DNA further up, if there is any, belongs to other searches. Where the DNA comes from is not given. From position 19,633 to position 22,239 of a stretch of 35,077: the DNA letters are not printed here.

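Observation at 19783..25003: Candidate novel nucleotide-signalling defence operon: SMODS-like NTase, soluble DprA/SLOG, calcineurin-like phosphoesterase-TPR, HSP90/MORC-like GHKL ATPase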

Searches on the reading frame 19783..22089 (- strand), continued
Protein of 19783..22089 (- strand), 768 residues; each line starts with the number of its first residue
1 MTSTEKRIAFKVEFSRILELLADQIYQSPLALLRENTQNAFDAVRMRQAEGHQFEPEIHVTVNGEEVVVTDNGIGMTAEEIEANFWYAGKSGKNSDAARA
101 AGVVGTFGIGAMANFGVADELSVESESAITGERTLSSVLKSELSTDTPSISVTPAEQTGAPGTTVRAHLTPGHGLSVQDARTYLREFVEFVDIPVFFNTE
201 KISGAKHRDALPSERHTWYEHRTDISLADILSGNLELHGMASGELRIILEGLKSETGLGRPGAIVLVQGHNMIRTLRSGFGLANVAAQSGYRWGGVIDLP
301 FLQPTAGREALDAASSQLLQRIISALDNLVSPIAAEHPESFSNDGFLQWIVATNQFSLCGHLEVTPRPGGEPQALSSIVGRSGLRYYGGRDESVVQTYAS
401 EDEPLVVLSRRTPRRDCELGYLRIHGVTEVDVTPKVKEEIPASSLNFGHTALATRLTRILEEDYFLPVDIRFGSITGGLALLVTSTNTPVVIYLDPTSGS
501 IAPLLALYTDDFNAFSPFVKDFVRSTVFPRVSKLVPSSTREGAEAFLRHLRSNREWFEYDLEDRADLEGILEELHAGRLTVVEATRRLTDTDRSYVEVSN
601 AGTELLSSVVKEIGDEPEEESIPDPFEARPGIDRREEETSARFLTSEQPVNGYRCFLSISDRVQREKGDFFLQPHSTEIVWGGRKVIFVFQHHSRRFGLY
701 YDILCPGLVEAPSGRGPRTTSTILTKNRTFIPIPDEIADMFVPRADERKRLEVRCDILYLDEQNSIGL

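Call 33: find_homologous_proteins(query=window:19783-22089:-, max_evalue=0.00001)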
Query window:19783-22089:- (768 aa): 2696 proteins with E <= 0.00001 among 8000 candidates; the best 120 are listed.
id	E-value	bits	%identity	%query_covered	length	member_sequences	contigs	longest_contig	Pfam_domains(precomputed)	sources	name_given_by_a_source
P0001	0.0e+0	1671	97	100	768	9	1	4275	PF13589.13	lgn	-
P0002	0.0e+0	1554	89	100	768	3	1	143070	PF13589.13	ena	-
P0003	0.0e+0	1546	90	100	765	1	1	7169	PF13589.13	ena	-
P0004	0.0e+0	1525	89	100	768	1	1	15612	PF13589.13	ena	-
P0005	0.0e+0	1517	87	100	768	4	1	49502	PF13589.13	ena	-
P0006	0.0e+0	1464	85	99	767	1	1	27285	PF13589.13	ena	-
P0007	0.0e+0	1457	83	99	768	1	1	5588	PF13589.13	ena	-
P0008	0.0e+0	1456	84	99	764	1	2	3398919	PF13589.13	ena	-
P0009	0.0e+0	1455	84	99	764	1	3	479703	PF13589.13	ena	-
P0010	0.0e+0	1454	84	99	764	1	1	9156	PF13589.13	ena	-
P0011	0.0e+0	1450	83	100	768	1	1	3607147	PF13589.13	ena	-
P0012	0.0e+0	1449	84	99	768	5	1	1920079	PF13589.13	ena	-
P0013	0.0e+0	1446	82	100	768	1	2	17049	PF13589.13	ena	-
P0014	0.0e+0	1445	83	99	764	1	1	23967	PF13589.13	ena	-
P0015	0.0e+0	1443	83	99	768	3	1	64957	PF13589.13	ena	-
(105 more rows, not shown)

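Call 50: find_related_loci(query=A1, collection=viral_contigs, flank=8000)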
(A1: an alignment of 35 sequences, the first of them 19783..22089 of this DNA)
Query A1 (768 aa) in viral_contigs; peptide patterns used: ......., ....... (x = any residue, [..] = any of these).
54 stretches matched a pattern; 2 encode a relative of the query (tblastn E <= 1e-3); 2 distinct loci.
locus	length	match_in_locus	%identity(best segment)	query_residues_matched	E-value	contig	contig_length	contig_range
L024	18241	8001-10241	36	8-741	1e-139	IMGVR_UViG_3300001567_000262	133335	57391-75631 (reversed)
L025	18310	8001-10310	33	2-758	5e-127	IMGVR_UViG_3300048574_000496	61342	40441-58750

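Call 55: predict_structure(alignment_id=A1)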
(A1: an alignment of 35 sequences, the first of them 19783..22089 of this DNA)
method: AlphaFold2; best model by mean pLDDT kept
length: 768 residues; sequences in the alignment: 35
mean_pLDDT: 67.6   pTM: 0.47
mean pLDDT of the five models: 67.6, 67.3, 60.9, 57.4, 56.6
residues with pLDDT >= 90: 103; 70-90: 315; 50-70: 148; < 50: 202
segments of 3 or more residues with pLDDT < 50: 1-26, 86-94, 278-280, 306-308, 538-571, 583-595, 611-639, 662-722, 750-768
pLDDT, mean of each block of 10 residues (from residue 1): 38 45 54 81 77 87 91 82 51 51 63 69 89 85 63 84 91 83 74 82 62 70 86 88 84 67 82 61 67 81 61 82 91 91 90 92 85 88 77 74 82 91 82 80 87 87 80 84 85 90 88 84 81 61 43 33 38 59 44 46 62 36 33 35 69 67 40 36 40 30 33 34 49 64 59 36 32
secondary structure, 60 per line:
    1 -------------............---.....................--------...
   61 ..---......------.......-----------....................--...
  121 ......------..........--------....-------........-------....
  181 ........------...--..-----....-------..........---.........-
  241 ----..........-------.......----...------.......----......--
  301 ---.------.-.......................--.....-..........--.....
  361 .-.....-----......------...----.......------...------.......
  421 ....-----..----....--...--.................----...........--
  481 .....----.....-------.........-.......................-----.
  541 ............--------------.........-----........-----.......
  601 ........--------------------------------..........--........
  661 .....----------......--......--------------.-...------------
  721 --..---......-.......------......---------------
elements in order (helices of 4 or more, strands of 3 or more residues): H14-25 H29-49 E58-62 E66-71 H78-84 H96-115 E118-126 E133-139 E151-154 E162-169 H177-188 E195-197 H207-210 E218-227 E231-239 E245-254 E262-268 E273-275 H284-288 E293-298 H313-335 H338-342 H344-353 H356-361 E363-367 H375-378 E385-387 H392-398 E405-407 H414-424 E436-439 H447-463 E468-475 E481-485 E490-494 H502-510 H512-534 H540-552 H567-575 H581-588 E594-599 E603-605 E641-650 E653-660 H661-665 E676-681 E684-689 E728-733 H735-741 E748-753

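Call 62: fold_search(model_id=the predicted structure, library=pdb)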
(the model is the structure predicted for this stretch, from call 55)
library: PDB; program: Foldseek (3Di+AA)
matches with E <= 10: 914; with E <= 0.001: 494
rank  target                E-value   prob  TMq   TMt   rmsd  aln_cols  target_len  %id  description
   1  7exp_B                2.2e-20  1.00  0.38  0.46  13.2       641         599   15  Crystal structure of zebrafish TRAP1 with AMPPNP and MitoQ (released 2022-01-05)
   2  4j0b_B                9.7e-20  1.00  0.38  0.46  13.6       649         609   15  Structure of mitochondrial Hsp90 (TRAP1) with ADP-BeF3 (released 2014-01-22)
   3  6xg6_B                1.0e-19  1.00  0.37  0.45  13.3       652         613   16  Full-length human mitochondrial Hsp90 (TRAP1) with ADP-BeF3 (released 2020-09-30)
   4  7exp_A                1.0e-19  1.00  0.35  0.45  13.7       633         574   15  Crystal structure of zebrafish TRAP1 with AMPPNP and MitoQ (released 2022-01-05)
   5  5tvw_B                1.7e-19  1.00  0.37  0.45  13.8       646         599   16  Crystal structure of mitochondrial Hsp90 (TRAP1) with ATP in absence of Mg, hemi-hydrolyzed (released 2018-03-14)
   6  4iyn_B                1.7e-19  1.00  0.36  0.43  14.2       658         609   16  Structure of mitochondrial Hsp90 (TRAP1) with ADP-ALF4- (released 2014-01-22)
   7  4ipe_B                2.4e-19  1.00  0.37  0.45  13.8       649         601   15  Crystal structure of mitochondrial Hsp90 (TRAP1) with AMPPNP (released 2014-01-22)
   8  9a6t_B                3.9e-19  1.00  0.39  0.46  12.5       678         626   13  Integrative model of DNAK-HTPG by crosslinking MS and deep learning (released 2024-09-18)
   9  6d14_B                4.6e-19  1.00  0.37  0.45  13.6       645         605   16  Zebrafish TRAP1 bound to AMPPNP and calcium in the asymmetric closed state (released 2018-04-25)
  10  5tvw_A                4.8e-19  1.00  0.35  0.44  14.4       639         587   15  Crystal structure of mitochondrial Hsp90 (TRAP1) with ATP in absence of Mg, hemi-hydrolyzed (released 2018-03-14)
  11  5tth_A                5.7e-19  1.00  0.33  0.37  16.7       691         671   15  Heterodimeric SpyCatcher/SpyTag-fused zebrafish TRAP1 in ATP/ADP-hybrid state (released 2017-08-23)
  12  7kcl_A                9.2e-19  1.00  0.37  0.44  13.5       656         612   15  Full-length human mitochondrial Hsp90 (TRAP1) in complex with SdhB in the presence of AMP-PNP (released 2021-10-13)
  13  5tvu_A                1.0e-18  1.00  0.35  0.43  14.6       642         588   15  Crystal structure of mitochondrial Hsp90 (TRAP1) with ATP in absence of Mg (released 2018-03-14)
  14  4j0b_A                1.3e-18  1.00  0.36  0.44  14.1       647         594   14  Structure of mitochondrial Hsp90 (TRAP1) with ADP-BeF3 (released 2014-01-22)
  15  5tth_B                1.5e-18  1.00  0.37  0.44  14.3       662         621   15  Heterodimeric SpyCatcher/SpyTag-fused zebrafish TRAP1 in ATP/ADP-hybrid state (released 2017-08-23)
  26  8gae_B                2.2e-17  1.00  0.40  0.47  12.8       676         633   15  Hsp90 provides platform for CRaf dephosphorylation by PP5 (released 2023-04-26)
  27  8gae_A                2.4e-17  1.00  0.39  0.45  13.8       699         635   15  Hsp90 provides platform for CRaf dephosphorylation by PP5 (released 2023-04-26)
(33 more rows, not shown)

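Call 67: search_dna_similar(query=window:19783-22089:-, collection=plasmids, mode=protein, max_evalue=1e-20, max_rows=20)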
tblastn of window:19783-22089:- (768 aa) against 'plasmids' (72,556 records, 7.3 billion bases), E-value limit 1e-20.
Records with a match: 4; places in all: 4; records where one place covers at least 80% of the query: 4.
Best place of each record, by identity: <60% 4.
By first word of the organism name: Pseudomonas 3; Rhizobium 1.
By predicted mobility (MOB-suite, as given by PLSDB): conjugative 4.
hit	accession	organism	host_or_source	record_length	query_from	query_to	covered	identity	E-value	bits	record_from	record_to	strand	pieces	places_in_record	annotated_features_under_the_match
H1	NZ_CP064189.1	Rhizobium sp. 007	Onobrychis viciifolia,cell culture,root ...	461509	8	761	98%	34.5%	4e-127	426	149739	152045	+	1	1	ATP-binding protein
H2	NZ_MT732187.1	Pseudomonas aeruginosa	-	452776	8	758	98%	33.2%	2e-105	363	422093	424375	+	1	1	ATP-binding protein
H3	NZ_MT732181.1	Pseudomonas aeruginosa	-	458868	8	758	98%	33.2%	2e-105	363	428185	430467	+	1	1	ATP-binding protein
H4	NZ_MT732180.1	Pseudomonas aeruginosa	-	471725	8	758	98%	33.2%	2e-105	363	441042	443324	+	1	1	ATP-binding protein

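Call 68: search_dna_similar(query=window:19783-22089:-, collection=phages, mode=protein, max_evalue=1e-10, max_rows=10)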
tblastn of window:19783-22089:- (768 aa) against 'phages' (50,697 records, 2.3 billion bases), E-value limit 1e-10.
Records with a match: 2; places in all: 2; records where one place covers at least 80% of the query: 0.
Best place of each record, by identity: <60% 2.
By first word of the organism name: Listeria 2.
By host as written in the record: Listeria monocytogenes 2.
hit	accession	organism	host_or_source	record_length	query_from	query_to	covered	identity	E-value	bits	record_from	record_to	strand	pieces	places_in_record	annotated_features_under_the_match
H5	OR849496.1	Listeria phage LM 4-14-1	Listeria monocytogenes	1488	10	134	16%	32.6%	1e-11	74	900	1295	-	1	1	record has no annotation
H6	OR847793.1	Listeria phage LM 4-11-1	Listeria monocytogenes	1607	11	134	16%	32.1%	9e-11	71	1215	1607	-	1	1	record has no annotation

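Call 69: get_annotated_region(hit=H2, flank=9000)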
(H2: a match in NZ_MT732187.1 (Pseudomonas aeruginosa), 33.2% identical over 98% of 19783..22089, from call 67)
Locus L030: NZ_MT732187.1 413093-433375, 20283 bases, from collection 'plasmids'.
description: Pseudomonas aeruginosa strain NMI3364/08 plasmid pPUV-9, complete sequence
organism: Pseudomonas aeruginosa (NCBI taxid 287)
taxonomy: Bacteria; Pseudomonadota; Gammaproteobacteria; Pseudomonadales; Pseudomonadaceae; Pseudomonas; Pseudomonas aeruginosa
host: -; source: -; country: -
typing (MOB-suite, as given by PLSDB): conjugative; replicon IncP,rep_cluster_1115; relaxase MOBP; mating-pair formation MPF_T
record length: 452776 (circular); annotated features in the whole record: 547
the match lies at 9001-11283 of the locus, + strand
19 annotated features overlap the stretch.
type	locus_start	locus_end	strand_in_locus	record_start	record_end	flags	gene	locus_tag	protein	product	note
CDS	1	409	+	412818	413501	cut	-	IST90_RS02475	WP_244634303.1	hypothetical protein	-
CDS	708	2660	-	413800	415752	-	-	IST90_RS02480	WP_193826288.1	DUF3732 domain-containing protein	-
CDS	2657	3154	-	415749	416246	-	-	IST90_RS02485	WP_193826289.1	three component ABC system middle component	-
CDS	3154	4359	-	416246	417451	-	-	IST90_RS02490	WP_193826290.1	ABC-three component system protein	-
CDS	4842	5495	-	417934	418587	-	-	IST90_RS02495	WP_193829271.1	hypothetical protein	-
CDS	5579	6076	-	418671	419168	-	-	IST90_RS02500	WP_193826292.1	hypothetical protein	-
CDS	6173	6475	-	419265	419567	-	-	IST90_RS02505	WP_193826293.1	hypothetical protein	-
CDS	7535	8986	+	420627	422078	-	-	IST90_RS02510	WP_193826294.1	metallophosphoesterase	-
CDS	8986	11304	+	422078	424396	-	-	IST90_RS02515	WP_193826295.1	ATP-binding protein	-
CDS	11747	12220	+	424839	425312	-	-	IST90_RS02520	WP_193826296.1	hypothetical protein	-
CDS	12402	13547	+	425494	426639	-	-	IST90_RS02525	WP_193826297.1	YaaC family protein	-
CDS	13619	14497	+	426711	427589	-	-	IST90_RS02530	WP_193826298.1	hypothetical protein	-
CDS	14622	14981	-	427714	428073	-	-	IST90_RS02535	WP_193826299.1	histone-like nucleoid-structuring protein, MvaT/MvaU family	GO:0071824 - protein-DNA complex organization [Evidence IEA]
CDS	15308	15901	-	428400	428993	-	-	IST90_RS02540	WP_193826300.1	DUF6088 family protein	-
CDS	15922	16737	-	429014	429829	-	-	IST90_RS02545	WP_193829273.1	hypothetical protein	-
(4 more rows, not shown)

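Call 70: get_annotated_region(hit=H1, flank=9000)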
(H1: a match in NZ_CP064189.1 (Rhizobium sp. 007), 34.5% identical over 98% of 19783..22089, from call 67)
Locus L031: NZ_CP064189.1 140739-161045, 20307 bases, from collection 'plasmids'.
description: Rhizobium sp. 007 plasmid unnamed2
organism: Rhizobium sp. 007 (NCBI taxid 2785056)
taxonomy: Bacteria; Pseudomonadota; Alphaproteobacteria; Hyphomicrobiales; Rhizobiaceae; Rhizobium; Rhizobium sp. 007
host: -; source: Onobrychis viciifolia,cell culture,root nodule; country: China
typing (MOB-suite, as given by PLSDB): conjugative; relaxase MOBP; mating-pair formation MPF_T
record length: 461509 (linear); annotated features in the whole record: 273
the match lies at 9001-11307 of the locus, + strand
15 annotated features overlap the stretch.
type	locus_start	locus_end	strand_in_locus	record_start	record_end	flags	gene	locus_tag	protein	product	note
CDS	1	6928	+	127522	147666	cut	-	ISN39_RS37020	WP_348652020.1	non-ribosomal peptide synthase/polyketide synthase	GO:0008610 - lipid biosynthetic process [Evidence IEA]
CDS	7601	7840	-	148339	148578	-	-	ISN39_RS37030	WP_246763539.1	hypothetical protein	-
CDS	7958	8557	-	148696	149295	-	-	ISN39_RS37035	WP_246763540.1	hypothetical protein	-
CDS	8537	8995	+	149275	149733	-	-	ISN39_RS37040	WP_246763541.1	hypothetical protein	-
CDS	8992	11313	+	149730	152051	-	-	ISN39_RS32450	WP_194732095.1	ATP-binding protein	-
CDS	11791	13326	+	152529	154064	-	istA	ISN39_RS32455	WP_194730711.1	IS21 family transposase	-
CDS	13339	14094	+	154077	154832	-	istB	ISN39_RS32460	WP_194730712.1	IS21-like element helper ATPase IstB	-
CDS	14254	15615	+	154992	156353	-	-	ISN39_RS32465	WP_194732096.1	PIN domain-containing protein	-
CDS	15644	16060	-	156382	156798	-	-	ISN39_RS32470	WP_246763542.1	hypothetical protein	-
CDS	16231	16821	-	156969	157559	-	-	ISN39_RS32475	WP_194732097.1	hypothetical protein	-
CDS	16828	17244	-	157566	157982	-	-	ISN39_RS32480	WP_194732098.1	hypothetical protein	-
CDS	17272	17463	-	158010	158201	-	-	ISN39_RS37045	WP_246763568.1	hypothetical protein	-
CDS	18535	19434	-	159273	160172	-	-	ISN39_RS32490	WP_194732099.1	PLP-dependent transferase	GO:0019346 - transsulfuration [Evidence IEA]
CDS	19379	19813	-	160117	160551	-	-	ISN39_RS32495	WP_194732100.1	isocitrate/isopropylmalate family dehydrogenase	-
CDS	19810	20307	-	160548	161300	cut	-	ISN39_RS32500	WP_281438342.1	NAD(P)-dependent oxidoreductase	-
